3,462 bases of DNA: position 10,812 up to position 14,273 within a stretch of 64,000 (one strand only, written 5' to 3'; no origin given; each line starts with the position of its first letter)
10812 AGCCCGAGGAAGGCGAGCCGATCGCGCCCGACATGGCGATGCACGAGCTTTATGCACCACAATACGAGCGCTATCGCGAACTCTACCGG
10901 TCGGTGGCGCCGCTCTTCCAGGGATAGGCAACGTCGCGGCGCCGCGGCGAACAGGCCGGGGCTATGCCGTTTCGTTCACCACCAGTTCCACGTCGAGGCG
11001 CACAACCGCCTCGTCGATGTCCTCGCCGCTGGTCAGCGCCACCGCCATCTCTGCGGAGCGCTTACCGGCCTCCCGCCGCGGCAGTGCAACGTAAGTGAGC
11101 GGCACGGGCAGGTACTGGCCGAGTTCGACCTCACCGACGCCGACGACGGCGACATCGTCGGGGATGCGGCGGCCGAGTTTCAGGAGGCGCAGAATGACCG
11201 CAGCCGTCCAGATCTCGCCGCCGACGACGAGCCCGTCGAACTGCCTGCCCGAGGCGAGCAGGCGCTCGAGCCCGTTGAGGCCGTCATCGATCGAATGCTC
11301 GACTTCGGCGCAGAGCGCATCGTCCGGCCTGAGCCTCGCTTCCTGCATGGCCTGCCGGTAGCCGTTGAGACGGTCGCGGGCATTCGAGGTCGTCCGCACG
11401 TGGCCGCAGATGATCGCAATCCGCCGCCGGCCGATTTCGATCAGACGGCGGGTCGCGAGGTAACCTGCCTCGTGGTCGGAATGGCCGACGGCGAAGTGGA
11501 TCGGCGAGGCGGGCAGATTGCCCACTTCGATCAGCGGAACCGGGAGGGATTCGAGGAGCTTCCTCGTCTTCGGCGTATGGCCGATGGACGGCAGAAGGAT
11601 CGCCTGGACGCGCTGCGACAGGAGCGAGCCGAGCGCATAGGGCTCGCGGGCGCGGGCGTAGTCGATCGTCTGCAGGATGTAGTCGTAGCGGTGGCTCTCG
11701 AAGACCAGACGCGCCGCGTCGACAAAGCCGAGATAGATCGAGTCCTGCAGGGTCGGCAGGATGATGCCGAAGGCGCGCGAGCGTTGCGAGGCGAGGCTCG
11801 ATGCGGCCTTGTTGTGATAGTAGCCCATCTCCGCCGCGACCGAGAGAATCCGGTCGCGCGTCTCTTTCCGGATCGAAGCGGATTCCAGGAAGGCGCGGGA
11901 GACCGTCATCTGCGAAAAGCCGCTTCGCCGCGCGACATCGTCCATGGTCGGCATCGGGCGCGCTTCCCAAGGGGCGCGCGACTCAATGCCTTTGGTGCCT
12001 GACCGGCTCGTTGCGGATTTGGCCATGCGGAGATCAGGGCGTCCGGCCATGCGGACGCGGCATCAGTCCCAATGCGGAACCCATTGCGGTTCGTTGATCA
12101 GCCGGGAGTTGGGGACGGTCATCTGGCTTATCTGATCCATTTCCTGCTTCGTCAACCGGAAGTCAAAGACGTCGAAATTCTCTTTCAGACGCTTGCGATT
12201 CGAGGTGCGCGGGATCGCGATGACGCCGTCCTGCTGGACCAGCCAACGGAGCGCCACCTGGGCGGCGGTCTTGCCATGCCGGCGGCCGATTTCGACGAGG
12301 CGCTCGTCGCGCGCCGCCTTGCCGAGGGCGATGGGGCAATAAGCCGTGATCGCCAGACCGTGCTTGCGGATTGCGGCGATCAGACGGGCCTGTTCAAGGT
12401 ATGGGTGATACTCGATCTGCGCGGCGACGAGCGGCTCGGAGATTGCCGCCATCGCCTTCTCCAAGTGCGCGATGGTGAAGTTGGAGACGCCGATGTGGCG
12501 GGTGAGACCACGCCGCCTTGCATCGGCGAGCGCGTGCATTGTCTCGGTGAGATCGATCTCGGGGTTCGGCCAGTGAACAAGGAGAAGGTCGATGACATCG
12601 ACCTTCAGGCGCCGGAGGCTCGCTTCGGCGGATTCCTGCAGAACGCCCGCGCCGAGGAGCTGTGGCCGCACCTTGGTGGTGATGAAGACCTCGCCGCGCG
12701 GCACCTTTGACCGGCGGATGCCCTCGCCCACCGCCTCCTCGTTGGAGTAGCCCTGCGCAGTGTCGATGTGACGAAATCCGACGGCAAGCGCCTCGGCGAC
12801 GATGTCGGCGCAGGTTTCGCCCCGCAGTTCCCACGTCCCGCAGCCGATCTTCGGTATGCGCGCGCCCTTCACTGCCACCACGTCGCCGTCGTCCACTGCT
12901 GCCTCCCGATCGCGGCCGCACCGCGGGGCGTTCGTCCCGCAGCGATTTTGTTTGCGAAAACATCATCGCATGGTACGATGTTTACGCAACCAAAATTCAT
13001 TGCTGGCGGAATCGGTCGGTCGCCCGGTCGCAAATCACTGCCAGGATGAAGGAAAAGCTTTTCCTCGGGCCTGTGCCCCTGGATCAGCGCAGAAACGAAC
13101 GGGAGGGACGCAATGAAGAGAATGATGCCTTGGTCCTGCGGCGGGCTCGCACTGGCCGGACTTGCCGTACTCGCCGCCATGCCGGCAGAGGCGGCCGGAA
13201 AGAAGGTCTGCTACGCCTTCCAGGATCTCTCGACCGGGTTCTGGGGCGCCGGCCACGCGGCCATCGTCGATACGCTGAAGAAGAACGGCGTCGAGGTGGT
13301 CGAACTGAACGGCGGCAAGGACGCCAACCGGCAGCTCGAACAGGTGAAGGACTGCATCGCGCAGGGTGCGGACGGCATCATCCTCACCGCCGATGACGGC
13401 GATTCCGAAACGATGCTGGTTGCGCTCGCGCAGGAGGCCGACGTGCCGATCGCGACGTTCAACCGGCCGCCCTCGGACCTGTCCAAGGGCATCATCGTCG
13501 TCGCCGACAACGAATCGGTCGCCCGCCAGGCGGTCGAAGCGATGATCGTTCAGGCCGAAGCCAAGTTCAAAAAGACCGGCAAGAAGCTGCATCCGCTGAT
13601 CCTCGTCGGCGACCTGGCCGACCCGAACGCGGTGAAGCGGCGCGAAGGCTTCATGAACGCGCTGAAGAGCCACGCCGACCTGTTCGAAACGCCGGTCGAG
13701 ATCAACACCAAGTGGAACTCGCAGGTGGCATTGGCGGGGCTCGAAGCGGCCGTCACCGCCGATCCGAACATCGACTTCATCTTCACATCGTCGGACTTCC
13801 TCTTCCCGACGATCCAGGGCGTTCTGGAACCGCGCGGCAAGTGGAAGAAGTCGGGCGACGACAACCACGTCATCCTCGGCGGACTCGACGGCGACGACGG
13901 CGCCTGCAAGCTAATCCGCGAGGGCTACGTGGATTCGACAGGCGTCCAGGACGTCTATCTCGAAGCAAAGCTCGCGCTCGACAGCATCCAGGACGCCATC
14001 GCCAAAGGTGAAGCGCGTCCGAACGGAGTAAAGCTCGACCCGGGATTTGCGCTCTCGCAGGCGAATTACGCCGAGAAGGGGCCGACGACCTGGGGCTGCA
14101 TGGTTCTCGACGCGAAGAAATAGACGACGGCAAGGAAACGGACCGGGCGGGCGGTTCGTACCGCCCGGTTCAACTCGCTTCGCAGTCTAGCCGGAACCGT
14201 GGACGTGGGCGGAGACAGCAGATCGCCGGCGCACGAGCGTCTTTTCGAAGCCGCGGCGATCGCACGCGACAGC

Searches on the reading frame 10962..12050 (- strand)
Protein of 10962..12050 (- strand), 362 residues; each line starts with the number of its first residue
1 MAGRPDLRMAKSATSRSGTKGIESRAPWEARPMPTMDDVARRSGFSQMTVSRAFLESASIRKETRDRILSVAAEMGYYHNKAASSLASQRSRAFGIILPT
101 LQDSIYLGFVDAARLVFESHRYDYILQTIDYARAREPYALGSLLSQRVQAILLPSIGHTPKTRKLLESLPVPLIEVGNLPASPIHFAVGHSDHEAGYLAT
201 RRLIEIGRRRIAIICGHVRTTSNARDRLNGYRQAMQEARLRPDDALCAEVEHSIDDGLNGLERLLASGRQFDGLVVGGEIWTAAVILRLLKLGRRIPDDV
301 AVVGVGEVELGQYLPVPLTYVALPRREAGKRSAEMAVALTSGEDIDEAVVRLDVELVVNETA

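Call 43: search_protein_families(library=pfam, proteins=[window:10962-12050:-], max_evalue=0.00001)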
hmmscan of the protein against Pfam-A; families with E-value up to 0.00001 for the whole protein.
window:10962-12050:- (362 aa): 3 families
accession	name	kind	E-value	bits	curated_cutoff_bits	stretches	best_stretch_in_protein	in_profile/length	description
PF13377.12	Peripla_BP_3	-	9.3e-23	81.6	26.5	1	201-359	2-164/167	Periplasmic binding protein-like domain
PF00532.27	Peripla_BP_1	-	1.1e-15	58.3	22.2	1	93-338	3-259/281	Periplasmic binding proteins and sugar binding domain of LacI family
PF00356.27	LacI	-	2.4e-12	46.9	27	1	35-80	1-46/46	Bacterial regulatory proteins, lacI family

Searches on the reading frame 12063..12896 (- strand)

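Call 43: search_protein_families(library=pfam, proteins=[window:12063-12896:-], max_evalue=0.00001)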
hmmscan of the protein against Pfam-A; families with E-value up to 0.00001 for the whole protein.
window:12063-12896:- (277 aa): 1 family
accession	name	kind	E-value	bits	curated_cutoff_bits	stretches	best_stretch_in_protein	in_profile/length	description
PF00248.27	Aldo_ket_red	-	5.9e-61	206.5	24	1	16-258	1-288/291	Aldo/keto reductase family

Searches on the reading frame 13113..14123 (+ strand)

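Call 43: search_protein_families(library=pfam, proteins=[window:13113-14123:+], max_evalue=0.00001)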
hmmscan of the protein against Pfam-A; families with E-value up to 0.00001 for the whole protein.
window:13113-14123:+ (336 aa): 2 families
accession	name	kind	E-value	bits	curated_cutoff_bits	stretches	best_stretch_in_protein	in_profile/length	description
PF13407.12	Peripla_BP_4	-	5.2e-37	128.2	35.1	1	37-299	6-256/258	Periplasmic binding protein domain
PF00532.27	Peripla_BP_1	-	2.4e-11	44.1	22.2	1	31-243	3-206/281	Periplasmic binding proteins and sugar binding domain of LacI family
